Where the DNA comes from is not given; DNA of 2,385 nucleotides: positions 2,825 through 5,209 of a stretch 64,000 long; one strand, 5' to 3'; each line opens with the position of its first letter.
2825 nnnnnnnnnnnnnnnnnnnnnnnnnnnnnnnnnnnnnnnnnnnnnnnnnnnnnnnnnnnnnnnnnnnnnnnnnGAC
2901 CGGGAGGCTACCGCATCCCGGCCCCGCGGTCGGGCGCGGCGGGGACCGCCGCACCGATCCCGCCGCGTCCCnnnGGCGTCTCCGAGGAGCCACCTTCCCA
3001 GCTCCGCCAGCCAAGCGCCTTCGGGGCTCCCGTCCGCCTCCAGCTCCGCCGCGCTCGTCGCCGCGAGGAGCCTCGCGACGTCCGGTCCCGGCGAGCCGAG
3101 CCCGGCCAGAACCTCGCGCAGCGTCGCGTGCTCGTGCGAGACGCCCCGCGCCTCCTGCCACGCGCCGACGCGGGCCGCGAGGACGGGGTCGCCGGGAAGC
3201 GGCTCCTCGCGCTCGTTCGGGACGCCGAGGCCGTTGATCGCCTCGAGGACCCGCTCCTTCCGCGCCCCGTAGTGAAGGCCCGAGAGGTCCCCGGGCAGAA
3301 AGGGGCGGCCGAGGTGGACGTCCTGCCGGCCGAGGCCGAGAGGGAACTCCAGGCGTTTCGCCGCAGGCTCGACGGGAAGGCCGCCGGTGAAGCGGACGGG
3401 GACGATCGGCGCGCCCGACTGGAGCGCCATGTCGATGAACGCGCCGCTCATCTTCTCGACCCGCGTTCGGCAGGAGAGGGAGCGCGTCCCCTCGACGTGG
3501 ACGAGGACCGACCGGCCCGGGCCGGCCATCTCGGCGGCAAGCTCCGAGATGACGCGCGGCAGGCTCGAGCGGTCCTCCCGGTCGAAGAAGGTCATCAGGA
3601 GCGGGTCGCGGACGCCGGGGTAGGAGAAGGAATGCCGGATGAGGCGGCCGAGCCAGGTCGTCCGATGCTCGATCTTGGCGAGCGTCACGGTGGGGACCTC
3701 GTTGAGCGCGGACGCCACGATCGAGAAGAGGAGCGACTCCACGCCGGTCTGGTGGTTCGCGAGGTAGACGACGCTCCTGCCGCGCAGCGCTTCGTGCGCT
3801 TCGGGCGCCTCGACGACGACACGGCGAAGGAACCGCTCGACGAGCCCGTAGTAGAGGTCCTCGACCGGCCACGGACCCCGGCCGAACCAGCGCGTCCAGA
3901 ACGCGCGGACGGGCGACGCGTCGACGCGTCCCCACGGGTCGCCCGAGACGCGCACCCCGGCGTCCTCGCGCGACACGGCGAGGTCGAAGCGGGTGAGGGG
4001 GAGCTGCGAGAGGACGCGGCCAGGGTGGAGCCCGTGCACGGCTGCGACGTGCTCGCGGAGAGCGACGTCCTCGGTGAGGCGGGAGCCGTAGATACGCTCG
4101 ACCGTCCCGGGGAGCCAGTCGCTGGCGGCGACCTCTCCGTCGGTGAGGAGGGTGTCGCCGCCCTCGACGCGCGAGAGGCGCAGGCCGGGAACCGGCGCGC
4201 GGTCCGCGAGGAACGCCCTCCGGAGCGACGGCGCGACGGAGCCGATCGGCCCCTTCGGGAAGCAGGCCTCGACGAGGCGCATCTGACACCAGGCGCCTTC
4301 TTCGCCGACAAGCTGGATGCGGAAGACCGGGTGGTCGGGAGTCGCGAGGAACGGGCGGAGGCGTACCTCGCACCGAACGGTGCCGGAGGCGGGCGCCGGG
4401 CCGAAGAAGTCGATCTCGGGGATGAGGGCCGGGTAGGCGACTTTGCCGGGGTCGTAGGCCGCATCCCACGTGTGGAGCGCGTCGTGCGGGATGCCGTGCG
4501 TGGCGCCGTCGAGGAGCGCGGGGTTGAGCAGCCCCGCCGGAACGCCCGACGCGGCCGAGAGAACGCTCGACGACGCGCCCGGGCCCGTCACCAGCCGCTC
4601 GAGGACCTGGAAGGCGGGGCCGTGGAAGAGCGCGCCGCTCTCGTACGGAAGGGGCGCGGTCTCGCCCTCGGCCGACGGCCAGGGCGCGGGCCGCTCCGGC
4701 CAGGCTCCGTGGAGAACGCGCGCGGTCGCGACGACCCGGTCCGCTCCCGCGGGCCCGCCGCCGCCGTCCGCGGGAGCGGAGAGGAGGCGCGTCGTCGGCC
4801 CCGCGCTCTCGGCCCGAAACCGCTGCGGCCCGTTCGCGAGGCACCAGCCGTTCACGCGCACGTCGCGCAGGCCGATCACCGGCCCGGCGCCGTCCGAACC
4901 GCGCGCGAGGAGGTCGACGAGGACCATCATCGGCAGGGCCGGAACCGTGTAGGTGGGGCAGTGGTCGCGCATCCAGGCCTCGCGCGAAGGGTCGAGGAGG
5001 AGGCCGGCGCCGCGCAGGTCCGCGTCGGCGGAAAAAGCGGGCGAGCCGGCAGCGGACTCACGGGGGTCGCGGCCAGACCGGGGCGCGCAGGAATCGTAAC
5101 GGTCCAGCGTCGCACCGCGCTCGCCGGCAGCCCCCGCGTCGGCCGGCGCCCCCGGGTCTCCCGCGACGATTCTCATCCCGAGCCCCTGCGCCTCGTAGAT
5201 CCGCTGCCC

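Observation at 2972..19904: PUFA-synthase-like three-gene cluster with myxobacterial-type architecture, including a C-terminal AGPAT domain and only two ACPs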

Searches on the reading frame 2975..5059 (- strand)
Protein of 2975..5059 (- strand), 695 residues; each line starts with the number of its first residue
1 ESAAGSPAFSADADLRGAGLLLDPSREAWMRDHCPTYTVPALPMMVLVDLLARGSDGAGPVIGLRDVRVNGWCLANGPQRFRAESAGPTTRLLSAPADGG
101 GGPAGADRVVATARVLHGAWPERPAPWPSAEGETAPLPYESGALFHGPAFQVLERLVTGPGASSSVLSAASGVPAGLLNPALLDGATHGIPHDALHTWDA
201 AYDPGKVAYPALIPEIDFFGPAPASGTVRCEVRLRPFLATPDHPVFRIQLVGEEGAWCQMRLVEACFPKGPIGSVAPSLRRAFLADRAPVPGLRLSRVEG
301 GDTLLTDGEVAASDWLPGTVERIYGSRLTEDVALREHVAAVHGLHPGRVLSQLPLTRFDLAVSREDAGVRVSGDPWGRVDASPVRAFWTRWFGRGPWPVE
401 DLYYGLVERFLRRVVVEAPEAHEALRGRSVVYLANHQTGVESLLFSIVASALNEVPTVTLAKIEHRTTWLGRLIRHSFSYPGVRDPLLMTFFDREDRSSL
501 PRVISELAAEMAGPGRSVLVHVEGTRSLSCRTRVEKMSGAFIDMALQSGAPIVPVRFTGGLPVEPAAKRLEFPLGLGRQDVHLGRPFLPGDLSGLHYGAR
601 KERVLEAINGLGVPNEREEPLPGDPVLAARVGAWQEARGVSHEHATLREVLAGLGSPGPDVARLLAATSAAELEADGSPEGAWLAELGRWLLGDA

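Call 67: predict_structure(alignment_id=A3)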
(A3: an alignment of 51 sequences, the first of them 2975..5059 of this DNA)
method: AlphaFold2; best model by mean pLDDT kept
length: 695 residues; sequences in the alignment: 51
mean_pLDDT: 93.3   pTM: 0.90
mean pLDDT of the five models: 93.3, 93.1, 92.5, 92.0, 91.4
residues with pLDDT >= 90: 619; 70-90: 52; 50-70: 8; < 50: 16
segments of 3 or more residues with pLDDT < 50: 1-11, 101-104
pLDDT, mean of each block of 10 residues (from residue 1): 36 76 93 90 95 94 96 90 93 83 65 98 98 95 90 97 98 95 97 96 95 98 97 97 98 98 95 94 94 96 97 90 96 98 97 97 95 97 94 88 96 97 97 94 95 96 93 95 91 93 95 92 82 93 96 97 95 97 98 96 97 96 98 97 98 95 96 95 97 82
secondary structure, 60 per line:
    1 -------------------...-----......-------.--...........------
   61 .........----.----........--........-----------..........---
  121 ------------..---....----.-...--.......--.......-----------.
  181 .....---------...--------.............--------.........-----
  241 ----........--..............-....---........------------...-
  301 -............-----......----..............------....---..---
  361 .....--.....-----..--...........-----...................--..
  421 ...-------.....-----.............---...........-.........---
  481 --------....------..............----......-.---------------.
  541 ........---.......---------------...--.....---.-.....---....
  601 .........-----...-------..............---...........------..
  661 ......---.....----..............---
elements in order (helices of 4 or more, strands of 3 or more residues): E20-22 H28-32 H44-54 E61-69 E79-86 E89-96 E108-117 H138-141 E153-159 E162-168 H180-185 E206-218 E227-235 E245-252 E255-268 H270-273 H277-284 E297-299 E302-306 H307-313 H319-324 H329-342 H349-352 E361-365 E368-372 H382-392 H398-410 E411-416 H419-423 E431-435 H441-453 E457-462 H463-467 H469-477 E489-492 H499-512 E517-522 H540-548 E552-558 E579-583 H589-593 H597-609 H625-638 H642-652 H659-666 H670-674 H679-692

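Call 69: fold_search(model_id=the predicted structure, library=pdb)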
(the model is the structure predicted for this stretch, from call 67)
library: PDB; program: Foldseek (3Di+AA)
matches with E <= 10: 1649; with E <= 0.001: 230
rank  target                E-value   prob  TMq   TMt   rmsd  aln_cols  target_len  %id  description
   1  5bp4_R                1.7e-13  1.00  0.28  0.30  17.5       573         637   13  Modifying region (DH-ER-KR) of a mycocerosic acid synthase-like (MAS-like) PKS (released 2016-03-09)
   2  9x2a_A                9.0e-13  1.00  0.27  0.09  25.3       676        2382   12  Cryo-EM structure of PsoA in cofactor bound state (PsoA-PKS-II) (released 2026-04-08)
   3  3kg7_A                1.0e-12  1.00  0.29  0.64   4.9       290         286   16  Dehydratase domain from CurH module of Curacin polyketide synthase (released 2010-01-19)
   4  3kg7_B                1.3e-12  1.00  0.29  0.65   4.8       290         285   16  Dehydratase domain from CurH module of Curacin polyketide synthase (released 2010-01-19)
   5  8g7w_A                1.3e-12  1.00  0.29  0.20  18.3       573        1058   14  Type I modPKS reducing region (released 2023-06-07)
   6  6mbh                  1.4e-12  1.00  0.30  0.67   4.0       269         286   18  GphF DH1 P1711L, L1744P variant: An isomerase-inactive variant of GphF DH1 (released 2018-09-19)
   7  3kg7_C                1.5e-12  1.00  0.29  0.66   4.1       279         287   16  Dehydratase domain from CurH module of Curacin polyketide synthase (released 2010-01-19)
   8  3kg8_A                2.2e-12  1.00  0.30  0.67   4.8       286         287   14  Dehydratase domain from CurJ module of Curacin polyketide synthase (released 2010-01-19)
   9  5hst_B                2.3e-12  1.00  0.29  0.68   4.4       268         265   16  Crystal structure of the dehydratase domain of MlnB from Bacillus amyloliquefaciens (released 2017-02-01)
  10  5bp4_I                2.5e-12  1.00  0.26  0.28  18.1       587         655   14  Modifying region (DH-ER-KR) of a mycocerosic acid synthase-like (MAS-like) PKS (released 2016-03-09)
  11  8g7w_B                2.6e-12  1.00  0.30  0.20  18.3       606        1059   14  Type I modPKS reducing region (released 2023-06-07)
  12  5tz6_A                2.8e-12  1.00  0.28  0.62   6.9       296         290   14  Crystal Structure of CurJ Dehydratase H978F Inactive Mutant In Complex with Compound 21 (released 2017-01-11)
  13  5hst_A                3.6e-12  1.00  0.28  0.66   4.7       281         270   16  Crystal structure of the dehydratase domain of MlnB from Bacillus amyloliquefaciens (released 2017-02-01)
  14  3kg8_B                4.1e-12  1.00  0.27  0.63   7.4       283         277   13  Dehydratase domain from CurJ module of Curacin polyketide synthase (released 2010-01-19)
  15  9x2b_A                5.7e-12  1.00  0.25  0.08  21.9       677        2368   12  Cryo-EM structure of PsoA in apo state (PsoA-PKS-II) (released 2026-04-08)
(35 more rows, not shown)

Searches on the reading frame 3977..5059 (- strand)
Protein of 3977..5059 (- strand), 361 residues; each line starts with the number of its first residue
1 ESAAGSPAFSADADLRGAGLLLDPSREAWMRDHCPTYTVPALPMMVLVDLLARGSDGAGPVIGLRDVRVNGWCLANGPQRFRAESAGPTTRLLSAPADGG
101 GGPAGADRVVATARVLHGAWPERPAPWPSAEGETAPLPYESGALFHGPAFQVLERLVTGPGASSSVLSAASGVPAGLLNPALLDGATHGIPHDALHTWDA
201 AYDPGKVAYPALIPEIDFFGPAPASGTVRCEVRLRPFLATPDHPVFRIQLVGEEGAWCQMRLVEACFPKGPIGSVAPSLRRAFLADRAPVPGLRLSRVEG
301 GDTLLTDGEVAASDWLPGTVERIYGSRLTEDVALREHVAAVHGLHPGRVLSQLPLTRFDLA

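Call 35: search_solved_structures(query=window:3977-5059:-, max_evalue=1, show_alignments=2)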
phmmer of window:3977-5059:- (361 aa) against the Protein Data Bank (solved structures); distinct sequences matched with E-value up to 1: 0.
